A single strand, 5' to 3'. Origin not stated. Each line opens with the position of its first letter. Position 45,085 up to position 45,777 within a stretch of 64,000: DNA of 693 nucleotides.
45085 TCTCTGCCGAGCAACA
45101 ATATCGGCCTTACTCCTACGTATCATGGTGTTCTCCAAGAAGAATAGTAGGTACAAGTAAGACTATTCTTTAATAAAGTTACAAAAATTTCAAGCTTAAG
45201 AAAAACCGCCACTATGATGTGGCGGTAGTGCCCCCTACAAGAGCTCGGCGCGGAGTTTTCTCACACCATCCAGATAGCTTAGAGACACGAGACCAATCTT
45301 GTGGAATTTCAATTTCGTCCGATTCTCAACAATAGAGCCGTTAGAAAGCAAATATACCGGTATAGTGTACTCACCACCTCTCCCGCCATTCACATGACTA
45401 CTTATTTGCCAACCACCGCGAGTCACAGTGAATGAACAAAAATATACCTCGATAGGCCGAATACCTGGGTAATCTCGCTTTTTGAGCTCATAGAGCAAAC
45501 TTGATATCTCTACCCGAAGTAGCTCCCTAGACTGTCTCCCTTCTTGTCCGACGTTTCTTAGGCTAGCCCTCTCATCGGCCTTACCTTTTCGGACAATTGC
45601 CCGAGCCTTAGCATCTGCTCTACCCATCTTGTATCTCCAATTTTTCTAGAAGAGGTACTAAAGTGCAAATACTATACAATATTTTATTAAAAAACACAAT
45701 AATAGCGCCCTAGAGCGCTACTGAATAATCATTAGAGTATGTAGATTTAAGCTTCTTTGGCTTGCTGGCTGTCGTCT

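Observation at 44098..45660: Tandem array of three divergent paralogous small genes, two with near-identical terminators, between rnhB-yraN and rplS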

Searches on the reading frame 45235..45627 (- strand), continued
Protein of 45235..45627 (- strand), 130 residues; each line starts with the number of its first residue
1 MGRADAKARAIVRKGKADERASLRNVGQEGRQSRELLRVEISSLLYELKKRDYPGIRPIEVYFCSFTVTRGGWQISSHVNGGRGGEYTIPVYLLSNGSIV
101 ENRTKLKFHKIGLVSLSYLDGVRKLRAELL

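Call 53: find_encoding_contigs(protein=P0006, flank=6000, max_places=4)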
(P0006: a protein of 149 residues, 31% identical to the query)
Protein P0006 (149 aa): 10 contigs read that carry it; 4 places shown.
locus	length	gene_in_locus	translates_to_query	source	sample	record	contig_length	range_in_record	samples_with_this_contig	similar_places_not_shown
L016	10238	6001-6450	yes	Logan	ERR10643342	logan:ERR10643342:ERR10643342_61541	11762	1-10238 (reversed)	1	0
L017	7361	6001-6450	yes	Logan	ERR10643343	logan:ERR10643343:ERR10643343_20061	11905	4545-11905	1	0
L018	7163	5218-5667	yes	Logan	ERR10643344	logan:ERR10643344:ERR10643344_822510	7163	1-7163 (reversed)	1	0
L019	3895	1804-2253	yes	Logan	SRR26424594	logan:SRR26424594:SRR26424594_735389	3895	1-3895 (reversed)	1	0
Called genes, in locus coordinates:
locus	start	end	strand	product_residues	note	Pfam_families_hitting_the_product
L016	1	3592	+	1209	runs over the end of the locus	PF02811:PHP, PF07733:DNA_pol3_alpha, PF17657:DNA_pol3_finger, PF14579:HHH_6, PF01336:tRNA_anti-codon (weak)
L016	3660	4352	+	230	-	PF00625:Guanylate_kin (weak)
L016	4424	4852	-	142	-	-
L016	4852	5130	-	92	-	-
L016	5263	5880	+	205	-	PF01245:Ribosomal_L19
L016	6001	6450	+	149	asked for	-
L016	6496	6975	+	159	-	-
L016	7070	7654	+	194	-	PF01351:RNase_HII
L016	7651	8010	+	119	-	PF02021:UPF0102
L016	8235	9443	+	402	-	PF08529:NusA_N, PF00575:S1, PF13184:KH_NusA_1st, PF26594:KH_NusA_2nd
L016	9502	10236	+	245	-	?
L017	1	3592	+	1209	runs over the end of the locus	PF02811:PHP, PF07733:DNA_pol3_alpha, PF17657:DNA_pol3_finger, PF14579:HHH_6, PF01336:tRNA_anti-codon (weak)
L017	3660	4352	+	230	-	PF00625:Guanylate_kin (weak)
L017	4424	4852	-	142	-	-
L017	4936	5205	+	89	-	-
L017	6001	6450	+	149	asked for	-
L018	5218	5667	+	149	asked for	-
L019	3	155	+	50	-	?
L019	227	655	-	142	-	-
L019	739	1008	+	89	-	-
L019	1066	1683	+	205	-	PF01245:Ribosomal_L19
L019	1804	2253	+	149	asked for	-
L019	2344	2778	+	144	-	-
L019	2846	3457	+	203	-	PF01351:RNase_HII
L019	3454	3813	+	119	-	PF02021:UPF0102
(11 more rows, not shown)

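Call 55: list_cluster_members(proteins=[P0011, P0012, P0013, P0014, P0016, P0019, P0020, P0021, P0022, P0023])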
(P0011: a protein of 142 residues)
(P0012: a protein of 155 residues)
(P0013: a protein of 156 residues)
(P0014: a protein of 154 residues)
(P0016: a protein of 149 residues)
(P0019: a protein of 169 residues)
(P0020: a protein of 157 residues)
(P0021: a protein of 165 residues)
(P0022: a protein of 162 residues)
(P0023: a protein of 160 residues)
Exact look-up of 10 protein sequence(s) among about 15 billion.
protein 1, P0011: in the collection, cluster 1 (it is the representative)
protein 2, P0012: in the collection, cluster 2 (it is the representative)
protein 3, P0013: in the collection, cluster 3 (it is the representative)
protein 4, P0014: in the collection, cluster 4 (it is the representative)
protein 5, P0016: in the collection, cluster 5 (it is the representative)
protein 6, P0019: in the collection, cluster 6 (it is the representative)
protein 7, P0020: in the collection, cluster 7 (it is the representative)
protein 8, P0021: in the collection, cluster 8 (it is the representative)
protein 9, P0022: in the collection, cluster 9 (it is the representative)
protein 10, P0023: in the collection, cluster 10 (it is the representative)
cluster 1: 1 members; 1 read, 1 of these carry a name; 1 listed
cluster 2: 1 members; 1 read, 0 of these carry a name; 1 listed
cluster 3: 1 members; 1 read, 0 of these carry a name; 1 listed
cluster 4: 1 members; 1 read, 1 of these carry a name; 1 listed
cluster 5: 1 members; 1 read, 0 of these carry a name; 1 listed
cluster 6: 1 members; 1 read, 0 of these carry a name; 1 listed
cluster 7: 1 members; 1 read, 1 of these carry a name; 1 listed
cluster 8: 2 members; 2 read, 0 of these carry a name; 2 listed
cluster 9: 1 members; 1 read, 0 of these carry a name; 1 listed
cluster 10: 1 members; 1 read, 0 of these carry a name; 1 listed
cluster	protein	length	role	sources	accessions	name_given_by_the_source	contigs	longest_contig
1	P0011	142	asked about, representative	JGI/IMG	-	hypothetical protein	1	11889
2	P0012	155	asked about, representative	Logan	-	-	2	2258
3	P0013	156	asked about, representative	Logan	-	-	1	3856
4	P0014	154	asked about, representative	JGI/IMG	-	hypothetical protein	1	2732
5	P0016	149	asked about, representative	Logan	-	-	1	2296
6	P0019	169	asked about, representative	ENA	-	-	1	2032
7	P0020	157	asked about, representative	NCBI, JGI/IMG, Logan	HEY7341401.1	MAG TPA: hypothetical protein VH591_11005 [Ktedonobacterales bacterium] | hypothetical protein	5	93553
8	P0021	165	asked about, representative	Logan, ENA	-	-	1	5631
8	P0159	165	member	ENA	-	-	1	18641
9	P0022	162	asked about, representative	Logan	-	-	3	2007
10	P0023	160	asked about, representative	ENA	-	-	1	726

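Call 56: find_related_loci(query=window:45235-45627:-, collection=genome_contigs, flank=10000)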
Query window:45235-45627:- (130 aa) in genome_contigs; peptide patterns used: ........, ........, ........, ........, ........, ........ (x = any residue, [..] = any of these).
157 stretches matched a pattern, but none encodes a relative of the query by tblastn (E <= 1e-3).

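Call 59: find_encoding_contigs(protein=P0020, flank=10000, max_places=2)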
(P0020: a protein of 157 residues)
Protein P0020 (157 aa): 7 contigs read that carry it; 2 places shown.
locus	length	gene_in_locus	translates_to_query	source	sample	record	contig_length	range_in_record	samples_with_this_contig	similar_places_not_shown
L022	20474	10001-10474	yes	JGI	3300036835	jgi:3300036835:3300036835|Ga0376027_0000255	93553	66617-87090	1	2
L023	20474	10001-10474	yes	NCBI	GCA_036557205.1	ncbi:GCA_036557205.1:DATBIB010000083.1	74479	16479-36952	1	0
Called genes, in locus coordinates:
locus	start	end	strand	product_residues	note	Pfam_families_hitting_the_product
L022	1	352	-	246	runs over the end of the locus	PF08241:Methyltransf_11 (weak), PF08242:Methyltransf_12, PF13649:Methyltransf_25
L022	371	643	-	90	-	PF11731:Cdd1, PF14520:HHH_5 (weak)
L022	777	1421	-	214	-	PF04307:YdjM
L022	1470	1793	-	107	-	PF00355:Rieske, PF13806:Rieske_2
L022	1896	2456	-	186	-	PF03551:PadR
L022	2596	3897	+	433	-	PF00083:Sugar_tr, PF01306:LacY_symp (weak), PF13347:MFS_2 (weak), PF06609:TRI12, PF07690:MFS_1, PF12832:MFS_1_like, PF05977:MFS_3, PF07690:MFS_1, +1 more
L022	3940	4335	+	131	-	-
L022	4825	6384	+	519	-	PF04185:Phosphoesterase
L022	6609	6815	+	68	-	PF12728:HTH_17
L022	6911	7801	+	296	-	PF02498:Bro-N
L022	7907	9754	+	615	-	PF08439:Peptidase_M3_N (faint), PF01432:Peptidase_M3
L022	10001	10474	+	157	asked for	-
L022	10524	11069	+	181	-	PF13302:Acetyltransf_3, PF00583:Acetyltransf_1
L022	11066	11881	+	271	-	PF00583:Acetyltransf_1 (weak), PF13508:Acetyltransf_7 (weak)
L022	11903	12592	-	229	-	PF00733:Asn_synthase, PF06508:QueC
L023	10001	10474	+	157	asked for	-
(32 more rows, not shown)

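Call 67: fold_search(model_id=the predicted structure, library=viral)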
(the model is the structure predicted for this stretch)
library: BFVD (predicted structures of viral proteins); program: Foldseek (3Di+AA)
matches with E <= 10: 824; with E <= 0.001: 0
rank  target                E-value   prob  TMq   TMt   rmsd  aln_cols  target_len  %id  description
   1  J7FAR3                4.8e-02  0.84  0.28  0.46   6.4        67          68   12  Uncharacterized protein [Agrobacterium phage 7-7-1]
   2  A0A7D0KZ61            5.7e-02  0.57  0.30  0.31  15.9       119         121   15  (no name in the UniProt tables at hand)
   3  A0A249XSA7            8.8e-02  0.63  0.27  0.32  10.6        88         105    7  Uncharacterized protein [Mycobacterium phage Phabba]
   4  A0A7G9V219            9.3e-02  0.89  0.33  0.49   8.5        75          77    9  Uncharacterized protein [Pseudomonas phage phiPsa315]
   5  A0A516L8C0            9.3e-02  0.30  0.21  0.24  10.4        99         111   12  (no name in the UniProt tables at hand)
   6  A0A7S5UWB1            1.1e-01  0.33  0.18  0.27  10.3        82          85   16  (no name in the UniProt tables at hand)
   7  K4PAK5                1.1e-01  0.63  0.38  0.26  11.9       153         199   12  Uncharacterized protein [Sulfolobales Mexican rod-shaped virus 1]
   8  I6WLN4                1.3e-01  0.16  0.19  0.16  13.1       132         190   10  Uncharacterized protein [Burkholderia phage BcepMigl]
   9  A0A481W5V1            1.6e-01  0.28  0.18  0.25  11.0        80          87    9  Uncharacterized protein [Pseudomonas phage Lana]
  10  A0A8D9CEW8            1.7e-01  0.77  0.44  0.41   6.5       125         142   10  Uncharacterized protein [uncultured marine phage]
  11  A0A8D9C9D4            1.9e-01  0.85  0.30  0.24   4.5        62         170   11  Uncharacterized protein [uncultured marine phage]
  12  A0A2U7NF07            2.2e-01  0.13  0.20  0.19  12.2       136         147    8  Uncharacterized protein [Pseudomonas phage PspYZU05]
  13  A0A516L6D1            2.3e-01  0.80  0.30  0.13   8.5       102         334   11  (no name in the UniProt tables at hand)
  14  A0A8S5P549            2.3e-01  0.28  0.22  0.26  11.6        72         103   17  Uncharacterized protein [Herelleviridae sp. cttEB8]
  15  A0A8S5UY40            2.3e-01  0.15  0.19  0.24  10.9        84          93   14  Uncharacterized protein [Myoviridae sp. ct7113]
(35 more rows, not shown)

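Call 77: search_dna_similar(query=P0009, collection=plasmids, mode=protein, max_evalue=0.01)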
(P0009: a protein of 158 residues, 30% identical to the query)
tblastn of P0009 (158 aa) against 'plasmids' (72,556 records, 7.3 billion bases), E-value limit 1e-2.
No match.

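Call 78: search_dna_similar(query=P0009, collection=phages, mode=protein, max_evalue=0.01)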
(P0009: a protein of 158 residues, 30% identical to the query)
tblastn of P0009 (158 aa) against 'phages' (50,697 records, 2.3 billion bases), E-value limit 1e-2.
No match.

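Call 82: find_encoding_contigs(protein=P0159, flank=8000, max_places=2)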
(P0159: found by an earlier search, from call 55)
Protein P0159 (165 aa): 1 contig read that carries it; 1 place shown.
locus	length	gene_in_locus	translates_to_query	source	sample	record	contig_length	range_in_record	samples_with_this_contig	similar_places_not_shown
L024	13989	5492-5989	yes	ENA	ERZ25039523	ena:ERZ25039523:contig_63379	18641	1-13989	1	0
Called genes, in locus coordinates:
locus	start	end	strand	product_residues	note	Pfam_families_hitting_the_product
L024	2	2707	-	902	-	?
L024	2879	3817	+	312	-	PF02899:Phage_int_SAM_1 (faint), PF00589:Phage_integrase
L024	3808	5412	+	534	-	PF01582:TIR, PF13676:TIR_2, PF03781:FGE-sulfatase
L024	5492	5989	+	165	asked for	-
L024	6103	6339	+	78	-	-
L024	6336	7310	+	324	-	PF01381:HTH_3, PF12844:HTH_19 (faint), PF13560:HTH_31 (weak), PF27520:SP15_N (faint), PF01381:HTH_3, PF13560:HTH_31 (weak)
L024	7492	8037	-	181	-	-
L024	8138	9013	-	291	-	-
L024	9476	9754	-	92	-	-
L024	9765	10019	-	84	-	-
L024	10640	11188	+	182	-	PF13358:DDE_3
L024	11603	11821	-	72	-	-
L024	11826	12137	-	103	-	-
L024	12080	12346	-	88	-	PF00078:RVT_1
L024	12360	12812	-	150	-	PF00078:RVT_1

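Call 83: find_encoding_contigs(protein=P0011, flank=8000, max_places=2)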
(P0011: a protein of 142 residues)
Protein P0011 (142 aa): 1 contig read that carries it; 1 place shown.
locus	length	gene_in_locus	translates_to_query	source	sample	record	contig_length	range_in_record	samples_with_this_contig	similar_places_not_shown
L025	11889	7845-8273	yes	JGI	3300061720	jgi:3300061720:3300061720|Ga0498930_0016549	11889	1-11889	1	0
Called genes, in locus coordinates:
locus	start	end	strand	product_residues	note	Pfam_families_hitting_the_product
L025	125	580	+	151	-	PF00924:MS_channel_2nd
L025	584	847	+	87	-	-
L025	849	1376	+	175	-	-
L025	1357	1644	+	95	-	PF18910:DUF5665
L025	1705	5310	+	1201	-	PF02811:PHP, PF07733:DNA_pol3_alpha, PF17657:DNA_pol3_finger, PF14579:HHH_6, PF01336:tRNA_anti-codon (weak)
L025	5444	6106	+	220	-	-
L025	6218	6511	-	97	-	-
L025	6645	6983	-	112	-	-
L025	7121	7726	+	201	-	PF01245:Ribosomal_L19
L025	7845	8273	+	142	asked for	-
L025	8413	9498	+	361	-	-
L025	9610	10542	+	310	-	PF01180:DHO_dh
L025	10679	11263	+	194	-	PF01351:RNase_HII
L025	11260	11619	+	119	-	PF02021:UPF0102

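Call 98: find_encoding_contigs(protein=P0012, flank=5000, max_places=3)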
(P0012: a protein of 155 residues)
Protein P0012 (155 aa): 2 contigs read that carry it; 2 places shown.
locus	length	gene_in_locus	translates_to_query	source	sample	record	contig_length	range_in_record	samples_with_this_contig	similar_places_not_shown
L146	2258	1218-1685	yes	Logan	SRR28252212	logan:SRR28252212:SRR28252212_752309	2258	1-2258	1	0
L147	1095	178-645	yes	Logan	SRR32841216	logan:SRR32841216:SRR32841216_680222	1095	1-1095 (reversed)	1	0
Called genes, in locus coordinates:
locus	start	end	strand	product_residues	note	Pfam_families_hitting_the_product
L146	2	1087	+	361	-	?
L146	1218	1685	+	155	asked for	-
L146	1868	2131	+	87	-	PF07336:ABATE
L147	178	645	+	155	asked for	-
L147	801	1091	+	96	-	PF07336:ABATE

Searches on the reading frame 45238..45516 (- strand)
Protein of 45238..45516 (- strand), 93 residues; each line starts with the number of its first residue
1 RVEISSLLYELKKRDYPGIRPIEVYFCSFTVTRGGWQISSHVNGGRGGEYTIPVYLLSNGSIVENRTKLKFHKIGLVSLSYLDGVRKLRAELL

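Call 66: predict_structure(alignment_id=A5)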
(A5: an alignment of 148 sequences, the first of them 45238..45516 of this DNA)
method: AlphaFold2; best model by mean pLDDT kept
length: 93 residues; sequences in the alignment: 148
mean_pLDDT: 89.4   pTM: 0.78
mean pLDDT of the five models: 89.4, 89.0, 88.7, 87.9, 87.8
residues with pLDDT >= 90: 71; 70-90: 12; 50-70: 9; < 50: 1
segments of 3 or more residues with pLDDT < 50: none
pLDDT, mean of each block of 10 residues (from residue 1): 94 97 93 96 93 95 81 61 94 91
secondary structure, 60 per line:
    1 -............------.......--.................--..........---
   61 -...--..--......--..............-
elements in order: H2-13 E20-26 E29-45 E48-57 E62-64 H71-76 H79-92

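Call 70: fold_search(model_id=the predicted structure, library=pdb)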
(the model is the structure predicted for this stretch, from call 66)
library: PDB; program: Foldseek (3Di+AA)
matches with E <= 10: 472; with E <= 0.001: 0
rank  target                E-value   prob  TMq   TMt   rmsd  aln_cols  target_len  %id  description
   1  2x5c_A                2.3e-01  0.28  0.27  0.25  13.0        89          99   11  Crystal structure of hypothetical protein ORF131 from Pyrobaculum Spherical Virus (released 2010-07-21)
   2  2f0r_A                6.7e-01  0.20  0.23  0.16   8.8        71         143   17  Crystallographic structure of human Tsg101 UEV domain (released 2006-03-28)
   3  7zlx_G                6.7e-01  0.18  0.22  0.16   8.6        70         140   17  Crystal Structure of the TSG101-UEV domain:space group P21 (released 2022-06-22)
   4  9jvc_MODEL_1_A        8.0e-01  0.28  0.31  0.36   8.0        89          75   10  Solution Structure of DRB2 dsRBD1 (released 2025-06-18)
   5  3tkg_A                1.0e+00  0.15  0.22  0.20  12.0        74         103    8  crystal structure of HIV model protease precursor/saquinavir complex (released 2012-04-25)
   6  2z54_A                1.0e+00  0.14  0.17  0.18  12.3        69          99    9  The Influence of I47A Mutation on Reduced Susceptibility to the Protease Inhibitor Lopinavir (released 2008-07-01)
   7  5yoj_A                1.1e+00  0.13  0.22  0.21  12.3        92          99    6  Structure of A17 HIV-1 Protease in Complex with Inhibitor KNI-1657 (released 2018-07-11)
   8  6f4v_A                1.1e+00  0.08  0.21  0.10   9.4        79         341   14  Crystal structure of cleaved Kallistatin complexed with heparin at 1.8 Angstrom resolution (released 2018-12-12)
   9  2hx0                  1.3e+00  0.23  0.32  0.23  13.4        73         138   12  Three-dimensional structure of the hypothetical protein from Salmonella cholerae-suis (aka Salmonella enterica) at the r (released 2006-09-19)
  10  4q1w_A                1.3e+00  0.14  0.19  0.18  10.8        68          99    7  Mutations Outside the Active Site of HIV-1 Protease Alter Enzyme Structure and Dynamic Ensemble of the Active Site to  (released 2015-02-18)
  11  5kqx_A                1.3e+00  0.12  0.21  0.20  12.1        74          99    8  Protease E35D-SQV (released 2016-09-21)
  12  7zw0_sj               1.3e+00  0.08  0.26  0.21   9.5       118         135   12  FAP-80S Complex - Rotated state (released 2022-10-05)
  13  7z19_A                1.3e+00  0.04  0.20  0.15  13.8       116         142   15  E. coli C-P lyase bound to a single PhnK ABC domain (released 2022-05-25)
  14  4xb6_A                1.3e+00  0.03  0.17  0.12  16.2       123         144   10  Structure of the E. coli C-P lyase core complex (released 2015-08-19)
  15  5kch                  1.4e+00  0.33  0.39  0.19  10.0        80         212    8  SETDB1 in complex with an early stage, low affinity fragment candidate modelled at reduced occupancy into weak electron  (released 2016-07-27)
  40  9vz0_I                1.9e+00  0.07  0.26  0.15  10.7       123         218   12  Cryo-EM structure of the head of contracted P1 (released 2025-10-22)
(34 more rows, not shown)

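Call 72: search_protein_families(library=pfam, alignment_id=A5, max_evalue=0.01)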
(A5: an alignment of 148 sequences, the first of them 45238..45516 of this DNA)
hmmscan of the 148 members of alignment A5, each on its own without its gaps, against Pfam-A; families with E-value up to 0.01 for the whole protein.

A. member 1, window:45238-45516:- (93 aa): 0 families

B. families by the number of members that match (of 148 scanned): 5 families
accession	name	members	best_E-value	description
PF08706.16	D5_N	1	0.0015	D5 N terminal like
PF06730.16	FAM92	1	0.0032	FAM92 protein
PF06789.17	MINAR1_C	1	0.004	MINAR1 C-terminal domain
PF15636.11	Tox-GHH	1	0.0046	GHH signature containing HNH/Endo VII superfamily nuclease toxin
PF00430.23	ATP-synt_B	1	0.0088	ATP synthase B/B' CF(0)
